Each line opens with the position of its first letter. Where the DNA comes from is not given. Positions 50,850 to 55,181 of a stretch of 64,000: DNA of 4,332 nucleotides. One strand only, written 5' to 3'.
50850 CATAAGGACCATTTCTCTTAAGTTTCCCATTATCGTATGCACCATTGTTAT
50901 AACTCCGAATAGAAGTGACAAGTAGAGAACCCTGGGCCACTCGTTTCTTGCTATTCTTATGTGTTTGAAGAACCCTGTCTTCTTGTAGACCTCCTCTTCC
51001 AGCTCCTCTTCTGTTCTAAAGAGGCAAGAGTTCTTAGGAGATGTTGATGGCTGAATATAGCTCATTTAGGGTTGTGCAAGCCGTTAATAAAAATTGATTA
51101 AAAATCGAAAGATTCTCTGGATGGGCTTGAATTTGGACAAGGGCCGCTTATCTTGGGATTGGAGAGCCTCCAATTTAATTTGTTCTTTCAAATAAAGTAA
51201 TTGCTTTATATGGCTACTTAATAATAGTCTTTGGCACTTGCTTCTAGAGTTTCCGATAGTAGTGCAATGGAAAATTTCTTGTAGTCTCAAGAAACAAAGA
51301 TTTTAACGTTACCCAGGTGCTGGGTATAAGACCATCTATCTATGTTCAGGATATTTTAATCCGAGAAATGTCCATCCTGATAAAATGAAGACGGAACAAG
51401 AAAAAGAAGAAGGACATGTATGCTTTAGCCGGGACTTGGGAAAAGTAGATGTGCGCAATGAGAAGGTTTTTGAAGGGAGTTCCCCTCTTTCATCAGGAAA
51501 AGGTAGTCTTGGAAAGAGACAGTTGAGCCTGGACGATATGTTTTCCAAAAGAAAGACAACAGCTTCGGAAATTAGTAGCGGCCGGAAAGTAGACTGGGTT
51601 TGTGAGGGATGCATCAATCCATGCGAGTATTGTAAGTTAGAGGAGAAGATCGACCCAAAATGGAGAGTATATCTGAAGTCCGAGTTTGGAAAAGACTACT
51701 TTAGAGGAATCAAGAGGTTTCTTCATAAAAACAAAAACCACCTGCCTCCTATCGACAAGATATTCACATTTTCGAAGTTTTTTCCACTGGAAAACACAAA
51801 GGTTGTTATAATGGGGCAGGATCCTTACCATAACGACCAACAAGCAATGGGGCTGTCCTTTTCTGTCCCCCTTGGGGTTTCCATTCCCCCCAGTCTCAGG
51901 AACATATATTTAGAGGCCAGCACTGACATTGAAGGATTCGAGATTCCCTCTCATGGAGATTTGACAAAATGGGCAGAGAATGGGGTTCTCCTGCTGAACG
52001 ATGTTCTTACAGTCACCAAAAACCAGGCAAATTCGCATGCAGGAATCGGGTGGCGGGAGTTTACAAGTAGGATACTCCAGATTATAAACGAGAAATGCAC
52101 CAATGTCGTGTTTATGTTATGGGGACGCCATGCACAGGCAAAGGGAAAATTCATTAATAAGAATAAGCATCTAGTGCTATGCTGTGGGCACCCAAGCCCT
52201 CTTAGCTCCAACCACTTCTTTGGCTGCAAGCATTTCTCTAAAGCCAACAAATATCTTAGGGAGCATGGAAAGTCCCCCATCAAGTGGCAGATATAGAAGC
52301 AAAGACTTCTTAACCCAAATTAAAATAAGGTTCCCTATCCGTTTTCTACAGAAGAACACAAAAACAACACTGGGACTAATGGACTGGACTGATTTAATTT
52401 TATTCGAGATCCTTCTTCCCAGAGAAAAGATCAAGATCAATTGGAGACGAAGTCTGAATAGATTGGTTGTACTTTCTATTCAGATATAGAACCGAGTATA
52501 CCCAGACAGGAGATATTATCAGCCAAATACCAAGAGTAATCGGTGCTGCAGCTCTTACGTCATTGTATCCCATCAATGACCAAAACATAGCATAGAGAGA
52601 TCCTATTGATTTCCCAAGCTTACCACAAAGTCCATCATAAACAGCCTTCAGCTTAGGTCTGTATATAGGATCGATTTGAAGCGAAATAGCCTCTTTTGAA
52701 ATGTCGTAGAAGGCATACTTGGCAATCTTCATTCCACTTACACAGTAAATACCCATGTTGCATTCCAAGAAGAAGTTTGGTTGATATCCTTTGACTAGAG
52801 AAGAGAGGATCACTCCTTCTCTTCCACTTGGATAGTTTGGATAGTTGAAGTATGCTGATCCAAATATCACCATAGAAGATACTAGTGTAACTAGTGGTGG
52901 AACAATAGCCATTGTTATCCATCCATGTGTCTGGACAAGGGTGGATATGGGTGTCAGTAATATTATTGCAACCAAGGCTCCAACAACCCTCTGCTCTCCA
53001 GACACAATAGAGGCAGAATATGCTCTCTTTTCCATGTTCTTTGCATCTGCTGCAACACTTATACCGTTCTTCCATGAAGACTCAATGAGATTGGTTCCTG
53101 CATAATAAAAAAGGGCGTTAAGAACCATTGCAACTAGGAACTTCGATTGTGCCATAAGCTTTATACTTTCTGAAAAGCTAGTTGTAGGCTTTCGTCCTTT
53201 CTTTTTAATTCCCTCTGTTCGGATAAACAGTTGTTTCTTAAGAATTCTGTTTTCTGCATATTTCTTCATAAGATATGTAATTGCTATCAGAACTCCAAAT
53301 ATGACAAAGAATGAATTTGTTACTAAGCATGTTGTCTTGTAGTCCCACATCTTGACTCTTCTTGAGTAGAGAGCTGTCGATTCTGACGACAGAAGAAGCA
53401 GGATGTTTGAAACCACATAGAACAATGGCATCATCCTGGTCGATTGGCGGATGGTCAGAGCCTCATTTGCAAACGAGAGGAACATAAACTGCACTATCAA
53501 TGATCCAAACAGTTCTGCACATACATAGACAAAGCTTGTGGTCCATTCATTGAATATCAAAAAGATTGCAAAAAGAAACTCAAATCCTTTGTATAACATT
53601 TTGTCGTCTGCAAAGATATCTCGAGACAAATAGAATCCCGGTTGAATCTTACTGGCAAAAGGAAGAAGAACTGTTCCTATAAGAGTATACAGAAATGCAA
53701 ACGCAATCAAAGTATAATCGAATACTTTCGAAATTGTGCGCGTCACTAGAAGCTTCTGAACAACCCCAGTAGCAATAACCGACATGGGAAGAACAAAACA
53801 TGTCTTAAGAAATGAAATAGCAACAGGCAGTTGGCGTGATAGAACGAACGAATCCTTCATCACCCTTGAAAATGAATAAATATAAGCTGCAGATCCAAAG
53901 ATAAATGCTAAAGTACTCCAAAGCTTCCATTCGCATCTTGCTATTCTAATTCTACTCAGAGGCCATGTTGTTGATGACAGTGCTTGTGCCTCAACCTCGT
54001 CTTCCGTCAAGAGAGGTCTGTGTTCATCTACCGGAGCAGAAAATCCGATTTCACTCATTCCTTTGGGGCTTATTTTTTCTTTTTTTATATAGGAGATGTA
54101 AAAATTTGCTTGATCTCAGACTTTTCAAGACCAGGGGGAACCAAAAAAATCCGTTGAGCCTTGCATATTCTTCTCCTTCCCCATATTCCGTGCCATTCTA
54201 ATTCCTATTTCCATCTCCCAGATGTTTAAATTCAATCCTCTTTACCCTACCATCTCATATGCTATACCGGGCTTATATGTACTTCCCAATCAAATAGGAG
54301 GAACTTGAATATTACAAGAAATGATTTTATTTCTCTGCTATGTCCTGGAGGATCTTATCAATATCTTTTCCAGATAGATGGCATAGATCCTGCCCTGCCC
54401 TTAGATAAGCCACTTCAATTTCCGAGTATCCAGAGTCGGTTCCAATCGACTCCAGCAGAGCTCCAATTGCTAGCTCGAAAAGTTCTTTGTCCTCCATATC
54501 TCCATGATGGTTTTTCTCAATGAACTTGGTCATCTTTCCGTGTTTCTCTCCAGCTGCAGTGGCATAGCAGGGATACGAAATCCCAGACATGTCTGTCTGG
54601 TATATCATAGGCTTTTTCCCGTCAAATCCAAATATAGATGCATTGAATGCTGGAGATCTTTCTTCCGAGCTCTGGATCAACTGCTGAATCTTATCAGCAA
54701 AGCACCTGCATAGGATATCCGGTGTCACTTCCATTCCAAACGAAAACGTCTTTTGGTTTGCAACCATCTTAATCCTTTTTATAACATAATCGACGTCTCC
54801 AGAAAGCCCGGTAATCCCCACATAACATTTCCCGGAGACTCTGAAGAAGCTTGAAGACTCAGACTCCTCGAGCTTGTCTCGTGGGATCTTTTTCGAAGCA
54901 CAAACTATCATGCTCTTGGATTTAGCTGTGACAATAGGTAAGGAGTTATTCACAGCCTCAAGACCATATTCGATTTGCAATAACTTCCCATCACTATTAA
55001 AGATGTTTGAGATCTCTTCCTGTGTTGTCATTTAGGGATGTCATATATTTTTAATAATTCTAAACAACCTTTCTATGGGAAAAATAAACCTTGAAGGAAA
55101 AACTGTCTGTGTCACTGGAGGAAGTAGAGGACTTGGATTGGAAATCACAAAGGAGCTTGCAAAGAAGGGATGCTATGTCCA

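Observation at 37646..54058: Three paralogous bacterial-type ADP/ATP (NTT/TLC) transporters within 16.5 kb, two separated only by the UDG gene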

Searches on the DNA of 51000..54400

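Call 54: search_rna_families(source=window, start=51000, end=54400, threshold=evalue, max_evalue=1)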
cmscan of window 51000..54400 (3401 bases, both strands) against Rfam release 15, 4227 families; matches with E-value up to 1: 0.
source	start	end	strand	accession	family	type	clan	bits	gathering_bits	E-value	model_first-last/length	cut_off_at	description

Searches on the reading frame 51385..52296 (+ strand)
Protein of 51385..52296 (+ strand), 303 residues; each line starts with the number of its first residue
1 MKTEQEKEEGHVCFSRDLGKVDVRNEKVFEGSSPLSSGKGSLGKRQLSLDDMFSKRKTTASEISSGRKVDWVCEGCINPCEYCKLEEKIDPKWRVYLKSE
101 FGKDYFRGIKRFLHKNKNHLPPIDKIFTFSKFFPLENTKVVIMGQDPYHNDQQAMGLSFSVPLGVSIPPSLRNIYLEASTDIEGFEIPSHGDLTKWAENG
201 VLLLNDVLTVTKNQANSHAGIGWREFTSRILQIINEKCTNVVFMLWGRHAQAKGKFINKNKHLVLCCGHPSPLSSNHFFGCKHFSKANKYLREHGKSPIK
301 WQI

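Call 3: search_protein_families(library=pfam, proteins=[window:51385-52296:+])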
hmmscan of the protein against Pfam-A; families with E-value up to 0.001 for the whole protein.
window:51385-52296:+ (303 aa): 1 family
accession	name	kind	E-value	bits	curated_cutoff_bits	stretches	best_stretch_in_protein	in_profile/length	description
PF03167.25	UDG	-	3.3e-18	66.5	24.3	1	131-292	2-141/141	Uracil DNA glycosylase superfamily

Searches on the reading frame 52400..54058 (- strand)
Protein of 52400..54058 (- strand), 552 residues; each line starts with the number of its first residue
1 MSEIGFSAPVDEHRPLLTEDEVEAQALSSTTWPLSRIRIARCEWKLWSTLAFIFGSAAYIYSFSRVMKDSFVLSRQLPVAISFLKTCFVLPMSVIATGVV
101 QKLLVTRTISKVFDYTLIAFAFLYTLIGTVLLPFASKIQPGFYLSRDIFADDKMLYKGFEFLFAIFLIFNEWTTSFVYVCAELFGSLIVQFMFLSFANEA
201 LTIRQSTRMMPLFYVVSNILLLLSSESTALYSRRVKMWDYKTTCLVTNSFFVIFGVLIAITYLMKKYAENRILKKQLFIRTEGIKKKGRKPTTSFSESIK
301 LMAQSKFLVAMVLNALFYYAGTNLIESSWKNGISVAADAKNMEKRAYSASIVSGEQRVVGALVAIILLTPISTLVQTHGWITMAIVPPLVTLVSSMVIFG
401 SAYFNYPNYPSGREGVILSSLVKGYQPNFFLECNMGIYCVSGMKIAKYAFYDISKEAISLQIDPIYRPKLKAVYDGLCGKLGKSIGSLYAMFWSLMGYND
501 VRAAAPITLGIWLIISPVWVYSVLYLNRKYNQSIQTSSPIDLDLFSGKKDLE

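Call 3: search_protein_families(library=pfam, proteins=[window:52400-54058:-])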
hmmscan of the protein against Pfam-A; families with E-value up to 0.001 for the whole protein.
window:52400-54058:- (552 aa): 1 family
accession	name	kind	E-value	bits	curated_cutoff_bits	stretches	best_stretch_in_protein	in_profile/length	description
PF03219.20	TLC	-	6.3e-48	164.2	21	1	22-530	6-491/491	TLC ATP/ADP transporter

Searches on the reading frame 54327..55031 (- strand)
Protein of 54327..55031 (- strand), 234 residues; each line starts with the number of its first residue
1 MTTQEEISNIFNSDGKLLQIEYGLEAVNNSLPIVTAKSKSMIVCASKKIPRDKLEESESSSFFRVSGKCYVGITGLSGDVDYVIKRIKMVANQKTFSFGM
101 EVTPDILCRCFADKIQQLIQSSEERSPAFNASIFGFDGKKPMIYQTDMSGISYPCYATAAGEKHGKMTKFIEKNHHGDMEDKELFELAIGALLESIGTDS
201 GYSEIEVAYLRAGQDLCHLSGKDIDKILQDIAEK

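Call 3: search_protein_families(library=pfam, proteins=[window:54327-55031:-])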
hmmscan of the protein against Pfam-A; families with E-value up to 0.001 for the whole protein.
window:54327-55031:- (234 aa): 2 families
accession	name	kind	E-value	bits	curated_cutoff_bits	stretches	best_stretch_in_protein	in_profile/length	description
PF00227.31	Proteasome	-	7.6e-32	110.9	22.4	1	29-209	3-188/189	Proteasome subunit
PF10584.14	Proteasome_A_N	-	4.1e-05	23.6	27.7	1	9-26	6-23/23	Proteasome subunit A N-terminal signature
